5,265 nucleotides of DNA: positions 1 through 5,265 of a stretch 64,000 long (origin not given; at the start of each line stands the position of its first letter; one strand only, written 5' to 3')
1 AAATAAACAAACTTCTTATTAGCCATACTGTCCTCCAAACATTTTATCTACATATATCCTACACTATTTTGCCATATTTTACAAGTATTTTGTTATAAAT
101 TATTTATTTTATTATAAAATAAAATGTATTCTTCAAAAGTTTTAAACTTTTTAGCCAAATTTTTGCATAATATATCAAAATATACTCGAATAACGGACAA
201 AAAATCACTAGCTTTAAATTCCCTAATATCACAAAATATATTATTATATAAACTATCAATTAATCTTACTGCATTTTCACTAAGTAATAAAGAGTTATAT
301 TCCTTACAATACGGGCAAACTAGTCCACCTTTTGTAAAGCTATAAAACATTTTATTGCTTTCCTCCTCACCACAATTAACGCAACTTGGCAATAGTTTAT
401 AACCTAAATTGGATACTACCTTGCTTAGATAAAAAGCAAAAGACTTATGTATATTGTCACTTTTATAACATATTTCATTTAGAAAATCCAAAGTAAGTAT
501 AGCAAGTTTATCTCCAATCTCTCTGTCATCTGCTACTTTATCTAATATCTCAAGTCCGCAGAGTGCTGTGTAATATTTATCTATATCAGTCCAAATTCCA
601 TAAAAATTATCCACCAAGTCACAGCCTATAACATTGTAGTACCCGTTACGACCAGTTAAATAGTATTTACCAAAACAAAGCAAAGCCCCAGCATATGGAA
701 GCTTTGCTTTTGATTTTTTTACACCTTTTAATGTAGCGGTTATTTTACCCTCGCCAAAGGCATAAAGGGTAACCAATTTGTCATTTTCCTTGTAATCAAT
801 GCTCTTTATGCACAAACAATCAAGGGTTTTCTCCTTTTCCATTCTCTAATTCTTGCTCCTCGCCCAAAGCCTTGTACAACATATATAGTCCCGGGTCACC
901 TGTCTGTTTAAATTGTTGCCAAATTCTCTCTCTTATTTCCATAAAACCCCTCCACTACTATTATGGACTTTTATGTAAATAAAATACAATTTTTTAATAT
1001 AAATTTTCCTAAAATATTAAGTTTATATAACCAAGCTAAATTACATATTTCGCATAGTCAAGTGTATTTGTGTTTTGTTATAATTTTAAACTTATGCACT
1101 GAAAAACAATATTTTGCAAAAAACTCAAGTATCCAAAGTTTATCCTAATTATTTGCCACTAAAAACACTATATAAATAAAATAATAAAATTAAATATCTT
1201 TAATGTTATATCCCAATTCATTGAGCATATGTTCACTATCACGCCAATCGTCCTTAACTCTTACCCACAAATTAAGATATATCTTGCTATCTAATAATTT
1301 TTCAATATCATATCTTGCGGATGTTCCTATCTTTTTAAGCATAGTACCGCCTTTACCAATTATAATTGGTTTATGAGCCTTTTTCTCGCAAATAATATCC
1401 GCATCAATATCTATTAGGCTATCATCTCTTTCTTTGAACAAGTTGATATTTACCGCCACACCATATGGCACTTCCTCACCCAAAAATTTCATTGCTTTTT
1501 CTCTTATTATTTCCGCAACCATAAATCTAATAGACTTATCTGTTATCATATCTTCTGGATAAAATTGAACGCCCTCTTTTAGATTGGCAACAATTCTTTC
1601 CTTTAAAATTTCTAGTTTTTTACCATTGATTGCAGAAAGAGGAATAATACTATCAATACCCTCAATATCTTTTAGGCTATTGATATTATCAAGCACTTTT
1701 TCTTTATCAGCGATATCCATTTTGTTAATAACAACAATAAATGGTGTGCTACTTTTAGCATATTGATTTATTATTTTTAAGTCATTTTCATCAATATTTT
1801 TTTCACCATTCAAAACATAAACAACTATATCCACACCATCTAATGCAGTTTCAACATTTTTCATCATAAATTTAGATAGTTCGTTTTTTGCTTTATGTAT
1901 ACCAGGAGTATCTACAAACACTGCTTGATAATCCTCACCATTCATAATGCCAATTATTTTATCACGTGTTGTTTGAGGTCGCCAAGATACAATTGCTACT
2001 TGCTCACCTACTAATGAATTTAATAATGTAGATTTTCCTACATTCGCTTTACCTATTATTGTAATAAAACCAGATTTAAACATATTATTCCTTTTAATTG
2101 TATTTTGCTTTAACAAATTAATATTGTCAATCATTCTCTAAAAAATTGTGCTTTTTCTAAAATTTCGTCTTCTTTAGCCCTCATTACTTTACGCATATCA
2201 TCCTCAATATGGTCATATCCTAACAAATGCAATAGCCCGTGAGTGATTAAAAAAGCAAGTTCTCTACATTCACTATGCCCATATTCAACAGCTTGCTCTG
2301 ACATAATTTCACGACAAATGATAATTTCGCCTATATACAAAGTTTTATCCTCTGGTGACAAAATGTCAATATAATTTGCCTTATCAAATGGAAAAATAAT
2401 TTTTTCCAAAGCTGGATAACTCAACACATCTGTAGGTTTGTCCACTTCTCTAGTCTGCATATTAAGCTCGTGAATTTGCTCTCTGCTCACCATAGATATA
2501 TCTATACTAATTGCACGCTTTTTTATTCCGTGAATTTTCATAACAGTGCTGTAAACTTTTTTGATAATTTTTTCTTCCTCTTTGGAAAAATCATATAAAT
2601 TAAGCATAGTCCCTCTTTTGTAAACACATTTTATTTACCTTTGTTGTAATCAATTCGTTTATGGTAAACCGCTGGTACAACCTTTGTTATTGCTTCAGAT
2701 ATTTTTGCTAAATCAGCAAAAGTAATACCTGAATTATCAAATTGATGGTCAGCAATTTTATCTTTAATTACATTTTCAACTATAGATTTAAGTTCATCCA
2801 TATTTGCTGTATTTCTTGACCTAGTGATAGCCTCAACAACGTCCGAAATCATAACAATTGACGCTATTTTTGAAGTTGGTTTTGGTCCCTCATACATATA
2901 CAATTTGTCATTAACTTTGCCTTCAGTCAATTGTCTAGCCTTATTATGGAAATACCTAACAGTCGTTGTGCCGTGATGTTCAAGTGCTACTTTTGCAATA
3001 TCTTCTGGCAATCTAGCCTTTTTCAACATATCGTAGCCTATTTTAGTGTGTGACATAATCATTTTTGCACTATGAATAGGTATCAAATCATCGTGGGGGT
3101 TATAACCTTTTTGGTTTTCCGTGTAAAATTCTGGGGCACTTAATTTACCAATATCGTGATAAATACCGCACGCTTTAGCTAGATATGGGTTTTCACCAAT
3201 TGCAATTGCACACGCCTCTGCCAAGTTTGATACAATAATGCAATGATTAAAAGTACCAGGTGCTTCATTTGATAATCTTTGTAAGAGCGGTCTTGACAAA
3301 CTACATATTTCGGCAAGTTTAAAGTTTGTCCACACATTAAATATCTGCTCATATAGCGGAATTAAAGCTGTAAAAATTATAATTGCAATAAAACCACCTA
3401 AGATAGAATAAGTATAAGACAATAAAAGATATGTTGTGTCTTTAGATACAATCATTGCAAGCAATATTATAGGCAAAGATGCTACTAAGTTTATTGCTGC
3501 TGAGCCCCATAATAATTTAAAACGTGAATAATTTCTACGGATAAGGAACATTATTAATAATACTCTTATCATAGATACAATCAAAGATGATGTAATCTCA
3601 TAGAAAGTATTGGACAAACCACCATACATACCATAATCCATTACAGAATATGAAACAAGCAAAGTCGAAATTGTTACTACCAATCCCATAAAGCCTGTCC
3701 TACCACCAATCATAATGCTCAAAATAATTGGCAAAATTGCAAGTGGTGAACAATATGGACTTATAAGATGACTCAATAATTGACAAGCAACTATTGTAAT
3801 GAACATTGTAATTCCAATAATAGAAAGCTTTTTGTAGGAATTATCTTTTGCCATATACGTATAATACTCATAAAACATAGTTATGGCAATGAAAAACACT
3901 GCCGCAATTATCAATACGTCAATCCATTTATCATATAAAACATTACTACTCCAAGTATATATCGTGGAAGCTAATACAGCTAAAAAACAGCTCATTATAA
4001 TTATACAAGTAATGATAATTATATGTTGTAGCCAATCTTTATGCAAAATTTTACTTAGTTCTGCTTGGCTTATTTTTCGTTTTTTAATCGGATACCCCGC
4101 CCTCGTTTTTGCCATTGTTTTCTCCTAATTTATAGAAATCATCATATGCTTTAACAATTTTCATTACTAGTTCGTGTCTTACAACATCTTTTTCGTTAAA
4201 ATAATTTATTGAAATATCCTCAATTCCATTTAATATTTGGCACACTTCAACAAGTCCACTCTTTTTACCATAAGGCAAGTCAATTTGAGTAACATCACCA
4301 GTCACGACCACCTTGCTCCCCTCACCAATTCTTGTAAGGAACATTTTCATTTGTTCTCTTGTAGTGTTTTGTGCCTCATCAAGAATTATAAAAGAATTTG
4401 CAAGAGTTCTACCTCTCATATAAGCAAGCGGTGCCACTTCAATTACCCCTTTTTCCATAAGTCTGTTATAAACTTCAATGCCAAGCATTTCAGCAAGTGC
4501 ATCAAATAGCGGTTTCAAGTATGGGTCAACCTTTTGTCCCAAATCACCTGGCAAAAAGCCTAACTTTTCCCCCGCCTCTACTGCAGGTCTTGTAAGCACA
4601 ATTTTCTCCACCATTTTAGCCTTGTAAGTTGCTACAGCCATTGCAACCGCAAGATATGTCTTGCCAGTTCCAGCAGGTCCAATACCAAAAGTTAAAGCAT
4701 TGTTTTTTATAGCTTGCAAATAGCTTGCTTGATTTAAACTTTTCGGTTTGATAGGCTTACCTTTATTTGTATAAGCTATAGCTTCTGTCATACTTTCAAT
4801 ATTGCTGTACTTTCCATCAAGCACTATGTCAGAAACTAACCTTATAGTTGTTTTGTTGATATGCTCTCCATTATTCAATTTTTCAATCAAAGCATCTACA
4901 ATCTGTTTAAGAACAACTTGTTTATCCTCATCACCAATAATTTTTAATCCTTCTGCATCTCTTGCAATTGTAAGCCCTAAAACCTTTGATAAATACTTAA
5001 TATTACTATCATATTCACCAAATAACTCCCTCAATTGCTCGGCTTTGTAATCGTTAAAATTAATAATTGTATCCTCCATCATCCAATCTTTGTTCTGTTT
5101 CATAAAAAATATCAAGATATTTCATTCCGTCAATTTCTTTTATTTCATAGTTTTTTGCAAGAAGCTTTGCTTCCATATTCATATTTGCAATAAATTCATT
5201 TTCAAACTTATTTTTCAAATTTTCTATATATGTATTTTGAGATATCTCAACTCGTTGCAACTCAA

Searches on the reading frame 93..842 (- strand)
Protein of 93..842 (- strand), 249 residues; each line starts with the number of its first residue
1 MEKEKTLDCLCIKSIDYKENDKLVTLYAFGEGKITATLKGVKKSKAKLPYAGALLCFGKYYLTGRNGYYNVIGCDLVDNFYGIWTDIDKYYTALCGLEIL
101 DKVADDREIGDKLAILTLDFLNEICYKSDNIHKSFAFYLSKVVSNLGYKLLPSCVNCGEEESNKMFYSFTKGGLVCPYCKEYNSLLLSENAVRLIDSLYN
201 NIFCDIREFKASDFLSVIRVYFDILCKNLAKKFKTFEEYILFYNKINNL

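Call 59: find_encoding_contigs(protein=window:93-842:-, flank=10000, max_places=3)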
Protein window:93-842:- (249 aa): 10 contigs read that carry it; 3 places shown.
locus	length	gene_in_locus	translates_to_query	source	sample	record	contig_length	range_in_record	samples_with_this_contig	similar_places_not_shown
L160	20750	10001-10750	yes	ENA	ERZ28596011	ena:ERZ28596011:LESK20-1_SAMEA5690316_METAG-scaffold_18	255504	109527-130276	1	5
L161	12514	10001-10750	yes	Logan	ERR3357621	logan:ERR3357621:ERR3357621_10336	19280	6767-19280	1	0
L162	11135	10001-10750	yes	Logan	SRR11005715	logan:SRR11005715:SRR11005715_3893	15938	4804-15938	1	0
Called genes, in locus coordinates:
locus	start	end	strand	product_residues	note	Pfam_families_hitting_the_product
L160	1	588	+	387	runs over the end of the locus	PF01734:Patatin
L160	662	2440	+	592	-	PF08439:Peptidase_M3_N, PF01432:Peptidase_M3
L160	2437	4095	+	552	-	PF00772:DnaB, PF13481:AAA_25, PF03796:DnaB_C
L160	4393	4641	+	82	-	-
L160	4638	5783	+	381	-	PF06898:YqfD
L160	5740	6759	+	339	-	PF01695:IstB_IS21 (weak), PF02562:PhoH, PF13245:AAA_19, PF13604:AAA_30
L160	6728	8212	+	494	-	PF07698:7TM-7TMR_HD, PF01966:HD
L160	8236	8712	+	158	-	PF02130:YbeY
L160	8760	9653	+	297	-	PF00009:GTP_EFTU, PF01926:MMR_HSR1, PF02421:FeoB_N, PF03193:RsgA_GTPase (faint), PF04548:AIG1, PF10662:PduV-EutP (faint), PF00350:Dynamin_N (weak), PF07650:KH_2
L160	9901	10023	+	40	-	-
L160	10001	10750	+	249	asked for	PF11967:RecO_N, PF02565:RecO_C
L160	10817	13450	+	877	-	PF01326:PPDK_N, PF00391:PEP-utilizers, PF02896:PEP-utilizers_C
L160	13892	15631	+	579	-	PF00270:DEAD, PF04851:ResIII, PF00271:Helicase_C, PF03880:DbpA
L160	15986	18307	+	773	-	-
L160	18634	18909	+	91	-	PF00216:Bac_DNA_binding, PF18291:HU-HIG (weak)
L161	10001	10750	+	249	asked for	PF11967:RecO_N, PF02565:RecO_C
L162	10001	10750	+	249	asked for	PF11967:RecO_N, PF02565:RecO_C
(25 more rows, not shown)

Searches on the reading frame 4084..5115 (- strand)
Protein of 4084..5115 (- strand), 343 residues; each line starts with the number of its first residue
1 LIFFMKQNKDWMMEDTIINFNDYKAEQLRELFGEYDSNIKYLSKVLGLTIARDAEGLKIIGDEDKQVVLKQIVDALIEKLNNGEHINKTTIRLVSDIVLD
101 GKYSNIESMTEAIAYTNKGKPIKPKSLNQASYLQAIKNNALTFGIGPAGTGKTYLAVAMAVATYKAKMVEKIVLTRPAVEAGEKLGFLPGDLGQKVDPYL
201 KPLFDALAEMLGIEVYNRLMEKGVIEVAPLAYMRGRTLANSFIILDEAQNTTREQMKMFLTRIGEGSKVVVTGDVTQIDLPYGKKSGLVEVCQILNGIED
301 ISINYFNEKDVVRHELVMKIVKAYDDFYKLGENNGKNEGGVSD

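Call 39: search_protein_families(library=pfam, proteins=[window:4084-5115:-], max_evalue=0.01)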
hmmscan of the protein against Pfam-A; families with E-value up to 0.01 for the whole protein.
window:4084-5115:- (343 aa): 5 families
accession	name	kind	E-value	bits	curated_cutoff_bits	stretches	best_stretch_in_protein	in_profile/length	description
PF02562.22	PhoH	-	1.1e-95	319.4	27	1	122-325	2-205/205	PhoH-like protein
PF13604.12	AAA_30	-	1.2e-08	35.4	27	1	129-278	6-128/191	AAA domain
PF13245.12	AAA_19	-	8.2e-08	32.9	25.1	1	138-278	10-129/134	AAA domain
PF01695.23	IstB_IS21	-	2.1e-05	24.6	24.1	1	76-165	32-118/238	IstB-like ATP binding protein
PF13401.12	AAA_22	-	0.00072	20.3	27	1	144-259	10-104/130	AAA domain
